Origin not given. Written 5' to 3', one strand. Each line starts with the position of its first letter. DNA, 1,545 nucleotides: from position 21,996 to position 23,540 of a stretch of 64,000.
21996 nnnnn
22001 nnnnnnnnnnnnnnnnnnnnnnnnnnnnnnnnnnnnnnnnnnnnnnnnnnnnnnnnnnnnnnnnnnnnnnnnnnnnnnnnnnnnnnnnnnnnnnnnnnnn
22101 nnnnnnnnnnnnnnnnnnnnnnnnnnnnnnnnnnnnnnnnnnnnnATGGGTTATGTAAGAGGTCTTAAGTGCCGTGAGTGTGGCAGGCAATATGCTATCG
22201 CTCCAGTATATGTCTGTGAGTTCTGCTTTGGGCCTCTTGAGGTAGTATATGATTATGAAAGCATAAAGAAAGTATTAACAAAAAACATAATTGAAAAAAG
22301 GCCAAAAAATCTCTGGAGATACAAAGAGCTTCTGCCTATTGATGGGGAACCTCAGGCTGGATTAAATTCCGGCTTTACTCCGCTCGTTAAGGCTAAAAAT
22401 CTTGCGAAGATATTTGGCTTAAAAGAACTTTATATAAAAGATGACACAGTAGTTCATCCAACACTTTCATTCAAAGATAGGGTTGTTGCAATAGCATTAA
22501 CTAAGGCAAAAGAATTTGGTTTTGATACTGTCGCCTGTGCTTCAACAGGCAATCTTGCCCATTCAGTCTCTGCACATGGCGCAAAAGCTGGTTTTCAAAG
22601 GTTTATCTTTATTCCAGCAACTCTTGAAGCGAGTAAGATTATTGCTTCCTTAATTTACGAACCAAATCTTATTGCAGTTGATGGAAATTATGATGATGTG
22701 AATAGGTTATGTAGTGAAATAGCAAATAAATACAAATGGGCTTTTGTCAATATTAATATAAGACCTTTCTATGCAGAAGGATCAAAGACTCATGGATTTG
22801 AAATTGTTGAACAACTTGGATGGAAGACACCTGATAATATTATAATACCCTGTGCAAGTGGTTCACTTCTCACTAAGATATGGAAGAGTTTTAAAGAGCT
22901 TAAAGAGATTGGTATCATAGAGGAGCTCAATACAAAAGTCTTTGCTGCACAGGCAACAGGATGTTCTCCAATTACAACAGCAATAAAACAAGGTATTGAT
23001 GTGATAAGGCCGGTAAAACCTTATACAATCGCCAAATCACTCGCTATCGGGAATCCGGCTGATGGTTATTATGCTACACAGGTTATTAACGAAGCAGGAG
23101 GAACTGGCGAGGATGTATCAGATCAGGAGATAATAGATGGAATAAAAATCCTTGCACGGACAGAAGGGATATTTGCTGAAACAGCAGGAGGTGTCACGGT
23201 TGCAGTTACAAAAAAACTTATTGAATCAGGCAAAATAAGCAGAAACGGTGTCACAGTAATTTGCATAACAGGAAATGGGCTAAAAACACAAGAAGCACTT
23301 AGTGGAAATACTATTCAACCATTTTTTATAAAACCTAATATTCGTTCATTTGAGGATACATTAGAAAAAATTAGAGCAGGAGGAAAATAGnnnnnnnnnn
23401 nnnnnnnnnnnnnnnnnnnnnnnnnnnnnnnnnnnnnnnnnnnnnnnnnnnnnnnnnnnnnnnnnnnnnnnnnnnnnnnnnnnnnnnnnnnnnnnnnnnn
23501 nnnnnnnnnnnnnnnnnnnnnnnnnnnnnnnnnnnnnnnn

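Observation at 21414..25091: Protein-thiocarboxylate (sulfur-carrier) homocysteine pathway fused to the threonine operon, with an unexplained stand-alone NIL protein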

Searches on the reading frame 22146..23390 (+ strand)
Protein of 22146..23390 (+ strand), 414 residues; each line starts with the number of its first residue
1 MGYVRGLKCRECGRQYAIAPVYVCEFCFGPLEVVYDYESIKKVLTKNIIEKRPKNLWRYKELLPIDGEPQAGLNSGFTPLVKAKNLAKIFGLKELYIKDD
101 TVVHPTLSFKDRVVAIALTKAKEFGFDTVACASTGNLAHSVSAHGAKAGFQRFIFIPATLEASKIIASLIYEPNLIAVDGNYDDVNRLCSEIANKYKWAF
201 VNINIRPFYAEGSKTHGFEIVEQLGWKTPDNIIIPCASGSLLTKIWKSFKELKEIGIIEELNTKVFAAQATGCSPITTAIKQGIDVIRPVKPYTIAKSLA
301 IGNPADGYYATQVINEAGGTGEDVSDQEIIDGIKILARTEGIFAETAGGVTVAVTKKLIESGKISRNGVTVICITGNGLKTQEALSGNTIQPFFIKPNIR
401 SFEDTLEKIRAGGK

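Call 3: search_protein_families(library=pfam, proteins=[window:22146-23390:+], max_evalue=0.01)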
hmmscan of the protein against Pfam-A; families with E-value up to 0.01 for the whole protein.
window:22146-23390:+ (414 aa): 2 families
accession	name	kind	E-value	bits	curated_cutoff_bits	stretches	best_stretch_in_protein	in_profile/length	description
PF00291.31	PALP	-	3e-63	214.4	35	1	76-376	6-295/295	Pyridoxal-phosphate dependent enzyme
PF05810.19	NinF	-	1.4e-09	38.1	27.5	1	8-32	1-25/25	NinF protein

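Call 4: search_protein_families(library=ncbifam, proteins=[window:22146-23390:+], max_evalue=0.01)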
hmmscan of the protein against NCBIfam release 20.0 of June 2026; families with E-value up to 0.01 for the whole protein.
window:22146-23390:+ (414 aa): 39 families (the best 25 are shown)
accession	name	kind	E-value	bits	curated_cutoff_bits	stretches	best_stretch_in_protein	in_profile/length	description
NF006050.0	PRK08197.1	equivalog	1.9e-85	287.1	303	1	3-387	5-390/406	threonine synthase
TIGR00260.1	thrC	equivalog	5.2e-85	285.6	167.1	1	57-383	2-340/340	threonine synthase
NF004170.0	PRK05638.1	equivalog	9.1e-67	225.5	421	1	7-383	2-360/442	threonine synthase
NF006205.0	PRK08329.1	equivalog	4.4e-44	150.9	358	1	7-381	2-346/347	threonine synthase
NF005035.0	PRK06450.1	equivalog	5.4e-44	150.4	301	1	8-381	5-337/338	threonine synthase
NF004996.0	PRK06381.1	equivalog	1.7e-34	119.3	266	1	76-376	14-316/319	threonine synthase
TIGR01127.1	ilvA_1Cterm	equivalog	2.8e-17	62.8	378.75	1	78-376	1-284/380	threonine ammonia-lyase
NF006390.0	PRK08639.1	equivalog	5.9e-14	51.8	421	1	78-376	26-311/418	threonine ammonia-lyase IlvA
TIGR03844.1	cysteate_syn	equivalog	6.7e-14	51.5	324.9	2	7-194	3-185/398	cysteate synthase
NF006389.0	PRK08638.1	equivalog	3.4e-13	49.2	453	1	78-365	28-298/333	bifunctional threonine ammonia-lyase/L-serine ammonia-lyase TdcB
NF005292.0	PRK06815.1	equivalog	1.3e-12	47.4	371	1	78-373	22-304/320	threonine/serine dehydratase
NF005600.0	PRK07334.1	equivalog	1.8e-12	46.6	496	1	78-355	29-291/408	threonine ammonia-lyase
NF005680.0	PRK07476.1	equivalog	3.9e-12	45.8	413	1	78-382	24-314/326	hydroxyectoine utilization dehydratase EutB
NF006674.0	PRK09224.1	subfamily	1.1e-11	44.2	577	1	78-373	26-309/508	threonine ammonia-lyase IlvA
NF006058.0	PRK08206.1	equivalog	1.4e-11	43.6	276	1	124-360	114-356/402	diaminopropionate ammonia-lyase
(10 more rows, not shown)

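Call 6: search_solved_structures(query=window:22146-23390:+, max_evalue=1e-10)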
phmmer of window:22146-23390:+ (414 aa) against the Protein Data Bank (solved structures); distinct sequences matched with E-value up to 1e-10: 6.
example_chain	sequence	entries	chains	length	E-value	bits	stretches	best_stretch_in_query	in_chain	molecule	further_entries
6cgq_A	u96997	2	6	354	2.7e-56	194.5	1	57-399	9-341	Threonine synthase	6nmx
2zsj_A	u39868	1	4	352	3.3e-55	190.9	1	57-398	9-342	Threonine synthase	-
1uim_A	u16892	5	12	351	2.6e-52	181.4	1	52-382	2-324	Threonine Synthase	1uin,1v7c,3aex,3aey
2d1f_A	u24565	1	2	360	2.6e-48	168.2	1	56-384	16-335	Threonine synthase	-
1e5x_A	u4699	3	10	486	7.7e-31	110.7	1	55-383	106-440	THREONINE SYNTHASE | THREONINE SYNTHASE 1, CHLOROPLASTIC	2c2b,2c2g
1pwe_A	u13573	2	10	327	7.8e-11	44.8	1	78-354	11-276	L-serine dehydratase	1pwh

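Call 10: find_homologous_proteins(query=window:22146-23390:+, max_evalue=1e-20)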
Query window:22146-23390:+ (414 aa): 8000 proteins with E <= 1e-20 among 8000 candidates; the best 120 are listed.
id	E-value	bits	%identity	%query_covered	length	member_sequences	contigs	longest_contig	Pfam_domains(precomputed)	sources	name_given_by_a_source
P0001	4.2e-276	933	100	100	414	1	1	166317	PF00291.32,PF05810.20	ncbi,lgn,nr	ncbi:MAG: threonine synthase [Nitrospirae bacterium]|nr:threonine synthase [Nitrospirota bacterium]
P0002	9.5e-271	916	98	100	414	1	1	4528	PF00291.32,PF05810.20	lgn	-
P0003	5.5e-249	844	90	100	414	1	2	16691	PF00291.32,PF05810.20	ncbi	-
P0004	7.0e-245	830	86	100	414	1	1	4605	PF00291.32,PF05810.20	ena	-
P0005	4.2e-244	828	87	100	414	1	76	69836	PF00291.32,PF05810.20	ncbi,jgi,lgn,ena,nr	ncbi:MAG: threonine synthase [Nitrospirae bacterium CG_4_10_14_0_8_um_filter_41_23]|nr:threonine syn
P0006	7.8e-244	827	86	100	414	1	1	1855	PF00291.32,PF05810.20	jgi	jgi:threonine synthase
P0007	1.1e-243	826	86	100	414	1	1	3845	PF00291.32,PF05810.20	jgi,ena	-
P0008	1.2e-243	826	86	100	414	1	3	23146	PF00291.32,PF05810.20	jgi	-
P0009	1.8e-243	826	87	100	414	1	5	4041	PF00291.32,PF05810.20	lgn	-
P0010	4.8e-243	824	86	100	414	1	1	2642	PF00291.32,PF05810.20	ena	-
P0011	6.0e-243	824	86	100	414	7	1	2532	PF00291.32,PF05810.20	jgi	jgi:threonine synthase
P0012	6.5e-243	824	85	100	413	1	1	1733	PF00291.32,PF05810.20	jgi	jgi:threonine synthase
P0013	7.4e-243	824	86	99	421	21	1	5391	PF00291.32,PF05810.20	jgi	-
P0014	1.0e-242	823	86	100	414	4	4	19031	PF00291.32,PF05810.20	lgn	-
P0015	2.6e-241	819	85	100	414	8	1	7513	PF00291.32,PF05810.20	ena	-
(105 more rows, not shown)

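Call 14: find_related_loci(query=A1, collection=genome_contigs, flank=8000)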
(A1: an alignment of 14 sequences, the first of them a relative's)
Query A1 (414 aa) in genome_contigs; peptide patterns used: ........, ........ (x = any residue, [..] = any of these).
600 stretches matched a pattern (row limit reached: there are more); 597 encode a relative of the query (tblastn E <= 1e-3); the best 80 are kept; 80 distinct loci.
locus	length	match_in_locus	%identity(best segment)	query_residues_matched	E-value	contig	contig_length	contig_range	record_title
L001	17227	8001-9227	84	1-409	0e+0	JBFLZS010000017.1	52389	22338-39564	MAG: Nitrospirota bacterium isolate MAG117 MAG117_17, whole genome shotgun sequence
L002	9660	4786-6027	84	1-414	0e+0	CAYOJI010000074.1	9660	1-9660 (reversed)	MAG TPA_asm: uncultured Nitrospiraceae bacterium isolate binchicken_co40_94 genome assembly, contig: NODE_3250_length_96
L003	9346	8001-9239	81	1-413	0e+0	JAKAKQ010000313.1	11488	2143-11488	MAG: Nitrospirae bacterium isolate WY4.bin7 NODE_7111_length_11488_cov_1.625473, whole genome shotgun sequence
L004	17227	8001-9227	82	1-409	0e+0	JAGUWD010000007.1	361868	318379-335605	MAG: Thermodesulfovibrionales bacterium isolate DeMMO5_1 c_000000003172, whole genome shotgun sequence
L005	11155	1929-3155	82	1-409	0e+0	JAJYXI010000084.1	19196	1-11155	MAG: Nitrospirae bacterium isolate FK3.bin35 NODE_5625_length_19196_cov_9.690650, whole genome shotgun sequence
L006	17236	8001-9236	82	1-414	0e+0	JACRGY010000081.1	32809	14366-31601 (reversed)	MAG: Nitrospirae bacterium isolate NC_groundwater_1763_Pr3_B-0.1um_44_11 SR-2_scaffold_141_1645280, whole genome shotgun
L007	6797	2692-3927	80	1-412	0e+0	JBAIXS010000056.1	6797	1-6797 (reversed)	MAG: Candidatus Sulfobium mesophilum isolate bin_230 c_000010948024, whole genome shotgun sequence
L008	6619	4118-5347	81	1-410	0e+0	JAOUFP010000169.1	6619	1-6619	MAG: Nitrospirota bacterium isolate 4_1_July_SF_Bin47 4_1_July_SF_Bin47_scaffold_6542_c1, whole genome shotgun sequence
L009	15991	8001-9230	81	1-410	0e+0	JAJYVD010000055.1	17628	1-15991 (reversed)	MAG: Nitrospirae bacterium isolate FK1.bin72 NODE_3182_length_17628_cov_15.505171, whole genome shotgun sequence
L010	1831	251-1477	80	1-409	0e+0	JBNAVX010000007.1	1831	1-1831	MAG: Thermodesulfovibrionales bacterium isolate Kamch4342-D-MF-049 bin31.fa-7, whole genome shotgun sequence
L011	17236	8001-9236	81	1-414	0e+0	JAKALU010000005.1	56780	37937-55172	MAG: Nitrospirae bacterium isolate WY5.bin134 NODE_783_length_56780_cov_1.528851, whole genome shotgun sequence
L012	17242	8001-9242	79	1-414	0e+0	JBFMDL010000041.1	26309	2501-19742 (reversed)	MAG: Nitrospirota bacterium isolate MAG218 MAG218_41, whole genome shotgun sequence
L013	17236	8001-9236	80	1-412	0e+0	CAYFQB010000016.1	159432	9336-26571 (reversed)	MAG TPA_asm: uncultured Nitrospiraceae bacterium isolate ERP108616_co1_118 genome assembly, contig: k119_1423720, whole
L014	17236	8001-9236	79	1-412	0e+0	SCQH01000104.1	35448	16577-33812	MAG: Nitrospirae bacterium isolate DP16D_bin.48 DP16D_bin.48-105913, whole genome shotgun sequence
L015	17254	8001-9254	79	1-413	0e+0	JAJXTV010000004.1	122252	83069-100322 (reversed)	MAG: Nitrospirae bacterium isolate BP4.bin66 NODE_86_length_122252_cov_2.510043, whole genome shotgun sequence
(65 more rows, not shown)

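Call 35: search_protein_representatives(protein=window:22146-23390:+)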
Query: 414 residues. Proteins with E-value up to 0.001 (for the whole library): 12387; up to 1e-10: 6608; up to 1e-30: 1777. The best 150 are listed.
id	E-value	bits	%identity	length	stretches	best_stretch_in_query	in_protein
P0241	5.8e-154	529.4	57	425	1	4-408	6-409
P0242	8.2e-143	492.6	56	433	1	7-409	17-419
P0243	2.3e-128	445.0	52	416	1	1-403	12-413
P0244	1.2e-127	442.7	49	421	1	2-406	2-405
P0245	1.5e-120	419.3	51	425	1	4-402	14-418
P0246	2.0e-117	409.0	48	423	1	7-386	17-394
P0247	1.4e-109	383.2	48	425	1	3-388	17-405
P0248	1.5e-109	383.1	56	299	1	7-301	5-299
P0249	4.2e-105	368.5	44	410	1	5-401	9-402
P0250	1.1e-104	367.1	40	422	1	1-402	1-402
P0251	1.3e-104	366.8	56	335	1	91-409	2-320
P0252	1.1e-103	363.8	66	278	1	18-243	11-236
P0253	2.5e-103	362.6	58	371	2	75-269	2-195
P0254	2.8e-101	355.9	57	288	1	129-406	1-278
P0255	5.1e-101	355.0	50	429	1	7-359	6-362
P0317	8.4e-78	278.5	40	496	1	2-382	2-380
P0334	6.3e-75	269.1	38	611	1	7-407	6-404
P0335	6.6e-75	269.0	50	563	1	3-254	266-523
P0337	1.6e-74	267.7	39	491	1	7-391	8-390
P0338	1.8e-74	267.6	39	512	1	4-356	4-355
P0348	9.8e-73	261.9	39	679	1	4-385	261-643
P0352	1.8e-72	261.0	38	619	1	7-404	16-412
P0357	5.8e-72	259.3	39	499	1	1-384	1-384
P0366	3.1e-71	256.9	37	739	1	7-403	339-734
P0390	3.8e-68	246.8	38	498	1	1-381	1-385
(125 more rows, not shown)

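Call 36: search_protein_families(library=pfam, proteins=[P0334, P0352, P0348, P0366, P0317, P0337, P0338, P0357, P0390, P0335], max_evalue=0.001)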
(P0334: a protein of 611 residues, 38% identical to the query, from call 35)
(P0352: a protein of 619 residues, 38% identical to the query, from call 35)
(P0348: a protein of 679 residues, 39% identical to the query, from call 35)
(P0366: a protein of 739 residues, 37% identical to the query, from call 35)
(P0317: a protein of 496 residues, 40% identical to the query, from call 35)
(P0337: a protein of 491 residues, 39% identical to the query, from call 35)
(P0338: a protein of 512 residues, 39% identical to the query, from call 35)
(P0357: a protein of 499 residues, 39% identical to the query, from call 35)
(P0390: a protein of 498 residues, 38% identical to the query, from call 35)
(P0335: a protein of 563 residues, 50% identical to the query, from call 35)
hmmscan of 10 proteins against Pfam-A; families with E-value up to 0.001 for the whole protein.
P0334 (611 aa): 3 families
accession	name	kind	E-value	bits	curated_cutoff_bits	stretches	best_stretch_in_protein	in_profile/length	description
PF00291.31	PALP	-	3.5e-77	260.1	35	1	72-373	1-295/295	Pyridoxal-phosphate dependent enzyme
PF08502.15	LeuA_dimer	-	9.2e-18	64.9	24.9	1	466-601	2-129/131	LeuA allosteric (dimerisation) domain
PF02887.21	PK_C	-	0.00012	22.6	28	0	118-213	8-102/114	Pyruvate kinase, alpha/beta domain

P0352 (619 aa): 2 families
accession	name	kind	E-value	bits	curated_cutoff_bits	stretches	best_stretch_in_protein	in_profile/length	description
PF00291.31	PALP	-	3.2e-75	253.6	35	1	82-384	1-295/295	Pyridoxal-phosphate dependent enzyme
PF08502.15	LeuA_dimer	-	1.6e-27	96.5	24.9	1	477-613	2-130/131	LeuA allosteric (dimerisation) domain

P0348 (679 aa): 1 family
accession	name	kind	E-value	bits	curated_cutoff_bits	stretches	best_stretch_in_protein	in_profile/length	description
PF00291.31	PALP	-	9e-67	225.9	35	1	335-634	8-295/295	Pyridoxal-phosphate dependent enzyme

P0366 (739 aa): 1 family
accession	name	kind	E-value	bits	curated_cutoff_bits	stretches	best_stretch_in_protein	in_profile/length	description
PF00291.31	PALP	-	3.4e-57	194.5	35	1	405-707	5-295/295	Pyridoxal-phosphate dependent enzyme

P0317 (496 aa): 2 families
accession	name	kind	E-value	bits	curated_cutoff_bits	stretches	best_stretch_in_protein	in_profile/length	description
PF00291.31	PALP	-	5.1e-69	233.3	35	1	73-374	1-295/295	Pyridoxal-phosphate dependent enzyme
PF03551.20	PadR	-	3.7e-13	49.7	27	1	416-488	1-74/75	Transcriptional regulator PadR-like family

P0337 (491 aa): 2 families
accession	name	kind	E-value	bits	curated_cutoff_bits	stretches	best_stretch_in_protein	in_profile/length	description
PF00291.31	PALP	-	2.7e-69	234.2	35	1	73-375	1-295/295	Pyridoxal-phosphate dependent enzyme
PF03551.20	PadR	-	8.2e-14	51.8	27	1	417-485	1-71/75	Transcriptional regulator PadR-like family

P0338 (512 aa): 1 family
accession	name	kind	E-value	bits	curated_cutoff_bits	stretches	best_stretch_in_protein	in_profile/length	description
PF00291.31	PALP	-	9.1e-68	229.2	35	1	77-359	5-284/295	Pyridoxal-phosphate dependent enzyme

P0357 (499 aa): 2 families
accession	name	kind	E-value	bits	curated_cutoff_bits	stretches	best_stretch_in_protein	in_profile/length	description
PF00291.31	PALP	-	4.8e-65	220.2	35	1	73-376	1-295/295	Pyridoxal-phosphate dependent enzyme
PF03551.20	PadR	-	7.4e-11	42.3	27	1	418-490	1-74/75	Transcriptional regulator PadR-like family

P0390 (498 aa): 4 families
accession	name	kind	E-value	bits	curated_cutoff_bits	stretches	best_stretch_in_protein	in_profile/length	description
PF00291.31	PALP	-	1.6e-56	192.3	35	1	73-380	1-295/295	Pyridoxal-phosphate dependent enzyme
PF03551.20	PadR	-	2.9e-16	59.7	27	1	422-490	1-70/75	Transcriptional regulator PadR-like family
PF12840.13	HTH_20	-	0.00046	20.5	27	0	443-468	27-50/51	Helix-turn-helix domain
PF01022.26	HTH_5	-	0.00054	20.2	22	0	446-467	25-46/47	Bacterial regulatory protein, arsR family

P0335 (563 aa): 2 families
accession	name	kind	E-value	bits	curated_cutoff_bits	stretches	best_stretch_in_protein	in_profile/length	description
PF00899.27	ThiF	-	1.6e-46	158.8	28.1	1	15-220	11-183/238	ThiF family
PF00291.31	PALP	-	2.6e-41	142.3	35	1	344-520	5-180/295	Pyridoxal-phosphate dependent enzyme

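Call 37: list_cluster_members(proteins=[P0241, P0242, P0243, P0244, P0245, P0246, P0247, P0249, P0250, P0335])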
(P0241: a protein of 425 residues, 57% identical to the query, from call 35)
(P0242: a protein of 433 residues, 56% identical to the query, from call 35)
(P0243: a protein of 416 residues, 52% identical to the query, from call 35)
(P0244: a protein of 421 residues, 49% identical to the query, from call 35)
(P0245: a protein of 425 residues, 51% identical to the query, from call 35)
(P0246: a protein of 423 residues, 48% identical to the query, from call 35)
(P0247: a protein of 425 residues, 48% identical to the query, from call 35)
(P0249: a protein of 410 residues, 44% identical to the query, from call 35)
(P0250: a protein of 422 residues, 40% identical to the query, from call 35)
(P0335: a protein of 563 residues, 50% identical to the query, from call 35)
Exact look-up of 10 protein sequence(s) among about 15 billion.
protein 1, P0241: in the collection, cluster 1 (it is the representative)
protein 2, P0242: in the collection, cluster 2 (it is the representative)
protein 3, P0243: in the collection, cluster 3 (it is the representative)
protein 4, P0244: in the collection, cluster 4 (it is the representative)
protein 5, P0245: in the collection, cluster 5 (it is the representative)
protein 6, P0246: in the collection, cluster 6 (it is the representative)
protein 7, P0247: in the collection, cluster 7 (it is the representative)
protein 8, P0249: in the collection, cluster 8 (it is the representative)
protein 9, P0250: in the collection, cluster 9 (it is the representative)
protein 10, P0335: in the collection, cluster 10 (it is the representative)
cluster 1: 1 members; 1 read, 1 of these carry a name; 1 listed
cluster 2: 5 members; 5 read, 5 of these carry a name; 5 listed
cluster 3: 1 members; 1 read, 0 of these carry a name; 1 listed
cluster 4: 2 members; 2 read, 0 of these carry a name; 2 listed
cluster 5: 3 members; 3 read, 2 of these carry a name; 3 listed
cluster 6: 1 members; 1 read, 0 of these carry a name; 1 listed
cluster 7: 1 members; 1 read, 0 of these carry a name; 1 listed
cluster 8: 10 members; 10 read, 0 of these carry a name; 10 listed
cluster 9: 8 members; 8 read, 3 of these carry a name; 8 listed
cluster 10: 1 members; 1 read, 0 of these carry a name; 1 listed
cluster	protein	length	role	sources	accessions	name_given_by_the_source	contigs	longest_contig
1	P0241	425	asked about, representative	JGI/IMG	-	threonine synthase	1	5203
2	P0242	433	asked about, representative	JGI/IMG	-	threonine synthase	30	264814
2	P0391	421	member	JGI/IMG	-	threonine synthase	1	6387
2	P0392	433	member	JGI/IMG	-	threonine synthase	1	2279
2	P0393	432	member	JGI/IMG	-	threonine synthase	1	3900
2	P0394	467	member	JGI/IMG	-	threonine synthase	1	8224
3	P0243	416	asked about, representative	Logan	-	-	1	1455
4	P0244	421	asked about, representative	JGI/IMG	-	-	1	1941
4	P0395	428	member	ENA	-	-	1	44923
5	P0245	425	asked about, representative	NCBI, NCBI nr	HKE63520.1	MAG TPA: threonine synthase [Micromonosporaceae bacterium] | threonine synthase [Micromonosporaceae bacterium]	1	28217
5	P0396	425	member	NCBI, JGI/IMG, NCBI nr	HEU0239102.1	MAG TPA: threonine synthase [Micromonosporaceae bacterium] | threonine synthase | threonine synthase [Micromonosporaceae bacterium]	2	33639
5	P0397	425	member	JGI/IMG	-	-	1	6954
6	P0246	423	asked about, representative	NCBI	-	-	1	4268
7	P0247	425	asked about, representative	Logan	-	-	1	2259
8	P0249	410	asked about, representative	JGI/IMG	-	-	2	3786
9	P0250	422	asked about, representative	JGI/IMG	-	threonine synthase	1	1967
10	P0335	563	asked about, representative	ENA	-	-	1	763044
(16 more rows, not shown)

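Call 40: find_homologous_proteins(query=A2, max_evalue=1e-30)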
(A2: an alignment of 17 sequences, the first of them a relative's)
Query A2 (17 sequences) (425 aa, profile of the alignment): 8000 proteins with E <= 1e-30 among 8000 candidates; the best 120 are listed.
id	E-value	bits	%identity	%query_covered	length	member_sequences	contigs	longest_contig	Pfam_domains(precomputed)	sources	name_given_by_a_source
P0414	2.5e-186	638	55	94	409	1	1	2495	PF00291.32,PF05810.20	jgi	jgi:threonine synthase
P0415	1.7e-184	632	-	-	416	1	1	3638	PF00291.32,PF05810.20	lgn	-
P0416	2.2e-184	631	-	-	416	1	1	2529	PF00291.32,PF05810.20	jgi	jgi:threonine synthase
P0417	2.8e-184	631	-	-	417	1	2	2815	PF00291.32,PF05810.20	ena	-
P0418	4.7e-184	630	59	96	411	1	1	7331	PF00291.32,PF05810.20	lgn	-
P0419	5.2e-184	630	-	-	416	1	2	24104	PF00291.32,PF05810.20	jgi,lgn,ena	-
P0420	6.0e-184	630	60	96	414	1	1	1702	PF00291.32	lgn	-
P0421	6.6e-184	630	60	96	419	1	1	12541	PF00291.32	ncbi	ncbi:MAG: threonine synthase [Actinomycetes bacterium]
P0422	9.5e-184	629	60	96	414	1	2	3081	PF00291.32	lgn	-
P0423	9.7e-184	629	-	-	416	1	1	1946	PF00291.32,PF05810.20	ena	-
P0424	1.2e-183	629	56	94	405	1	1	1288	PF00291.32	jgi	jgi:threonine synthase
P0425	1.5e-183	628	-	-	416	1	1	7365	PF00291.32,PF05810.20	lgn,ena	-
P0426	1.6e-183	628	59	96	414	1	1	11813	PF00291.32,PF05810.20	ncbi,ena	ncbi:MAG: hypothetical protein RL531_1739 [Actinomycetota bacterium]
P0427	1.8e-183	628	61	95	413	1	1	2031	PF00291.32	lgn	-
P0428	1.9e-183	628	58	97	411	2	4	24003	PF00291.32,PF05810.20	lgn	-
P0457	2.0e-182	625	-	-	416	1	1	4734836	PF00291.32,PF05810.20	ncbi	ncbi:threonine synthase [Nitrospira sp. Nam80]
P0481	7.7e-181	620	59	98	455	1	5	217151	PF00291.32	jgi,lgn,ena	-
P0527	1.2e-178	612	-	-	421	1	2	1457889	PF00291.32,PF05810.20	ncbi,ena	-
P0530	1.7e-178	612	61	95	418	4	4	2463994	PF00291.32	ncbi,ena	-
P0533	1.9e-178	612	-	-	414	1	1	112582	PF00291.32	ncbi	-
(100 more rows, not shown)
